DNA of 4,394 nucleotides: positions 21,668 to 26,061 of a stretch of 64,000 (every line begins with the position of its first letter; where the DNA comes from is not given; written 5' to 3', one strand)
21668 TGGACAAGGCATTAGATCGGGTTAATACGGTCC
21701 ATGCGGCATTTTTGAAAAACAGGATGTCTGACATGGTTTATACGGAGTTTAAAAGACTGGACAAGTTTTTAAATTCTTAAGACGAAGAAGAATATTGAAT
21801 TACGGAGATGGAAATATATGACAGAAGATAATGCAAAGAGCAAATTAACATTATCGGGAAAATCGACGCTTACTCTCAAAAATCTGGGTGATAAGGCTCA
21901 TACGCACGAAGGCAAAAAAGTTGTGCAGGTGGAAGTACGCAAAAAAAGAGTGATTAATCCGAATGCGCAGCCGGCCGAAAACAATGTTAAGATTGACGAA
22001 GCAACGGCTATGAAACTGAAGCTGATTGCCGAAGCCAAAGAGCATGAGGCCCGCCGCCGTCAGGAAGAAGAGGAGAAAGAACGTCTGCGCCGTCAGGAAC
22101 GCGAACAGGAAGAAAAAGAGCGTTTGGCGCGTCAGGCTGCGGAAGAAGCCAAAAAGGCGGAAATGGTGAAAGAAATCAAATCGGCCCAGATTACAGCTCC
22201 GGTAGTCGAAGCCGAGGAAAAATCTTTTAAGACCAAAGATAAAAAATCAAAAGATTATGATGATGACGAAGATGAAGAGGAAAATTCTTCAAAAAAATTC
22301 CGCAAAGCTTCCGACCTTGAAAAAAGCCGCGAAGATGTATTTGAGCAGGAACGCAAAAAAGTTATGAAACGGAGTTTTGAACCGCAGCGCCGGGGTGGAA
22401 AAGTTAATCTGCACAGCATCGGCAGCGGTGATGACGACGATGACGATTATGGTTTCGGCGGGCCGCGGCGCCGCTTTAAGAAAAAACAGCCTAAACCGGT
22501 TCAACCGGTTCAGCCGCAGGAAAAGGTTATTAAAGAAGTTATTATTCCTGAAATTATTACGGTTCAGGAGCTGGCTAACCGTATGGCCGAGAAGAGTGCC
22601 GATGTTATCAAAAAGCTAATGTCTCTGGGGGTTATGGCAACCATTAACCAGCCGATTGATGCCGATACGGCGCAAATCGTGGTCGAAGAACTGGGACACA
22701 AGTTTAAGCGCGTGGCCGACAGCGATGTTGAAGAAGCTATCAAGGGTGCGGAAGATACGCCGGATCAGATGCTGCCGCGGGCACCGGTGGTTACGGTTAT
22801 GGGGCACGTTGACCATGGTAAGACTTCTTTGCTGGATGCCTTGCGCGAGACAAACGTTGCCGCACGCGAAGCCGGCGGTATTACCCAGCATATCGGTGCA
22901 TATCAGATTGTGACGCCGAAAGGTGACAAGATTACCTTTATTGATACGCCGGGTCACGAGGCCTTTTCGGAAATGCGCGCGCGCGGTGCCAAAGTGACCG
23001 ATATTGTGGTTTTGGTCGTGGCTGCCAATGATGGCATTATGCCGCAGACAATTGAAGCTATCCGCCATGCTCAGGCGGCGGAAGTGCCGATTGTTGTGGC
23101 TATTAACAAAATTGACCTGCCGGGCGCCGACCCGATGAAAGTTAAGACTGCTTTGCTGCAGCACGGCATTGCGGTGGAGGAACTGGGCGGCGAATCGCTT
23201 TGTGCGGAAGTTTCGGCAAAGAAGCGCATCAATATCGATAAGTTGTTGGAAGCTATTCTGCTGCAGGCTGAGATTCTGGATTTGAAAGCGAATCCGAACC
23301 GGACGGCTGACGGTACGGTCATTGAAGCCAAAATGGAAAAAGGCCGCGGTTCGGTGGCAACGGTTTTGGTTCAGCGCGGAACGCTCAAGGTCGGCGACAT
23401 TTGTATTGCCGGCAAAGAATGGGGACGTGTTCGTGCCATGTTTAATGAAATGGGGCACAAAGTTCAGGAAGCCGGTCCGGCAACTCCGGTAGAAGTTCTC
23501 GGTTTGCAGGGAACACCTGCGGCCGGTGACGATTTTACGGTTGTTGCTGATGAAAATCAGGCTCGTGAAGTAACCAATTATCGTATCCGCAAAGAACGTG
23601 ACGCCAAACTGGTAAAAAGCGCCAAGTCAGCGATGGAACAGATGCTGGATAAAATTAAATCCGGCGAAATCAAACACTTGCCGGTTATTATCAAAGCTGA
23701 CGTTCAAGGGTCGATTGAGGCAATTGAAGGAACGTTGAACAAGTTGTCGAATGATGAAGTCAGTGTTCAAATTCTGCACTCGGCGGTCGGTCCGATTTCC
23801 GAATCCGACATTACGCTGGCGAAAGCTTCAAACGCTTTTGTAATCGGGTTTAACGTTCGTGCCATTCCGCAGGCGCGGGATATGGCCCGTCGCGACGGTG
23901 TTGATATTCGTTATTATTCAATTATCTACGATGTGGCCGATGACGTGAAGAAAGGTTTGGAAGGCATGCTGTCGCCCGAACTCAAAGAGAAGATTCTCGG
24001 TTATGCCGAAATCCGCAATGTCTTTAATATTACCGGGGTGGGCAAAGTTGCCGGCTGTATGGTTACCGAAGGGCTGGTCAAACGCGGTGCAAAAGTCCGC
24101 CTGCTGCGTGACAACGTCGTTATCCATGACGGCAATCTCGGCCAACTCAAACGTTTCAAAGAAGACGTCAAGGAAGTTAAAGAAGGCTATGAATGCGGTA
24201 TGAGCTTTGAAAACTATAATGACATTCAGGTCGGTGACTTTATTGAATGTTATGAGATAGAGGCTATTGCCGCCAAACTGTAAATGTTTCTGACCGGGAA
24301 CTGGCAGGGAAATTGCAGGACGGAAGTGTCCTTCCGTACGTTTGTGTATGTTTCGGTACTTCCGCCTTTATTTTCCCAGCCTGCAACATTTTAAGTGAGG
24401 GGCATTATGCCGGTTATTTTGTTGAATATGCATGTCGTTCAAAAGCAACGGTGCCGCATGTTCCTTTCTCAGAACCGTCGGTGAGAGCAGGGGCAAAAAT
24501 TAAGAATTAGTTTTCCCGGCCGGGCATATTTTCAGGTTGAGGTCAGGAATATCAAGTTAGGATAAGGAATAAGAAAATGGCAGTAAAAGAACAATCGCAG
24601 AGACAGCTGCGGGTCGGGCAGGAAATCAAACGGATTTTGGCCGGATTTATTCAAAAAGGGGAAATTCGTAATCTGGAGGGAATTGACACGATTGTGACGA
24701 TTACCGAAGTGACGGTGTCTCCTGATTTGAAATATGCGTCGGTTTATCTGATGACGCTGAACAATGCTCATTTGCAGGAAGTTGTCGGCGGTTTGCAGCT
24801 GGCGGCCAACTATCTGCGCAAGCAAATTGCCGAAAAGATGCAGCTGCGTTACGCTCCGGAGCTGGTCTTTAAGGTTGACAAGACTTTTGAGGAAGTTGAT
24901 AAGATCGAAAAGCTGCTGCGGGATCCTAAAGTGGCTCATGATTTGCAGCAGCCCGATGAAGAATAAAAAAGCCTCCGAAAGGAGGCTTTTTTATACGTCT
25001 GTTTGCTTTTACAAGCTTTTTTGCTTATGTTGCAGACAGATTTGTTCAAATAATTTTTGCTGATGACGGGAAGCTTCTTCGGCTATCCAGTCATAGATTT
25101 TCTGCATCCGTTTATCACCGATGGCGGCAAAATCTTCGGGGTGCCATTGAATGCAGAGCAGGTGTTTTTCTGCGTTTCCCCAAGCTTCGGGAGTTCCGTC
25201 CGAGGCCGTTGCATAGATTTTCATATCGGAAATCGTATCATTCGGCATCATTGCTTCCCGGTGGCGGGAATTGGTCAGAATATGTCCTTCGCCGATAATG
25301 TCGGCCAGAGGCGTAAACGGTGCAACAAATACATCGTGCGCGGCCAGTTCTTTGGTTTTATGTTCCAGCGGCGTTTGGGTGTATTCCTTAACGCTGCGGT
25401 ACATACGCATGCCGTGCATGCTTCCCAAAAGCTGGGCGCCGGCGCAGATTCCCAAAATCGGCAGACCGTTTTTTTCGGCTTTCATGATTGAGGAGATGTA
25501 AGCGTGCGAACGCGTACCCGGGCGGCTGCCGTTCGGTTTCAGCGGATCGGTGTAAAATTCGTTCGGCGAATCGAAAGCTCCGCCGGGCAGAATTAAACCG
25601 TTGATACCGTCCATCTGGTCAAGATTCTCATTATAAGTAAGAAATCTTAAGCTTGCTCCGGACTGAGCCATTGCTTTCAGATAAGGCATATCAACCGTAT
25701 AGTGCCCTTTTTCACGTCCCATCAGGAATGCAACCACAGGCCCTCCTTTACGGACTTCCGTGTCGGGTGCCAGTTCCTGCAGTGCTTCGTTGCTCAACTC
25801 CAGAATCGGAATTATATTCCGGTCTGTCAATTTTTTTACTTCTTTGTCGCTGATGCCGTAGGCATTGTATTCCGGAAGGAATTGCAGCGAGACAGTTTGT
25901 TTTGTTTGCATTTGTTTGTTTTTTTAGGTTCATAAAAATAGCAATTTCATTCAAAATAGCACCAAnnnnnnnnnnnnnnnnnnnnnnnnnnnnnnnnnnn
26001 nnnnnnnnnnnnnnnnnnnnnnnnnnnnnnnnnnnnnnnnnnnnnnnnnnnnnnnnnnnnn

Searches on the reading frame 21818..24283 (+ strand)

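Call 18: search_protein_families(library=pfam, proteins=[window:21818-24283:+], max_evalue=0.00001)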
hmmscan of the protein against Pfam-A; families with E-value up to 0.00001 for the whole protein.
window:21818-24283:+ (821 aa): 7 families
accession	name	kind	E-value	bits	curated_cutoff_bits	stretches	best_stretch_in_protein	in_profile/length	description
PF11987.13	IF-2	-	5e-44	149.4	27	1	597-711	3-117/117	Translation-initiation factor 2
PF00009.33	GTP_EFTU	-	9.1e-35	120.4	26.5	1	324-481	5-183/188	Elongation factor Tu GTP binding domain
PF22042.2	EF-G_D2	-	1.3e-29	102.6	27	1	497-576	2-84/84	Elongation factor G domain 2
PF04760.21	IF2_N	-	1.2e-16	60.7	25.3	1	247-295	4-53/53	Translation initiation factor IF-2, N-terminal region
PF03144.31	GTP_EFTU_D2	-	8.4e-12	45.8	30.3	1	742-809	1-72/73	Elongation factor Tu domain 2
PF01926.29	MMR_HSR1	-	3e-11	43.8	21.9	1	325-431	2-113/113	50S ribosome-binding GTPase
PF00071.28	Ras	-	5.1e-06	26.6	21.6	0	326-482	3-158/162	Ras family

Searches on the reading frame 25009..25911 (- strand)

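Call 52: search_protein_families(library=pfam, proteins=[window:25009-25911:-], max_evalue=0.00001)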
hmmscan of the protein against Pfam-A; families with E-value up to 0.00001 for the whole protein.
window:25009-25911:- (300 aa): 2 families
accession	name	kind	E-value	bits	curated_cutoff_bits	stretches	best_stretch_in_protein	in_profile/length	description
PF07722.19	Peptidase_C26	-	5.3e-25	88.9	20.5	1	75-259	27-219/219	Peptidase C26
PF00117.34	GATase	-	9.1e-14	52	22.8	1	79-267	15-180/190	Glutamine amidotransferase class-I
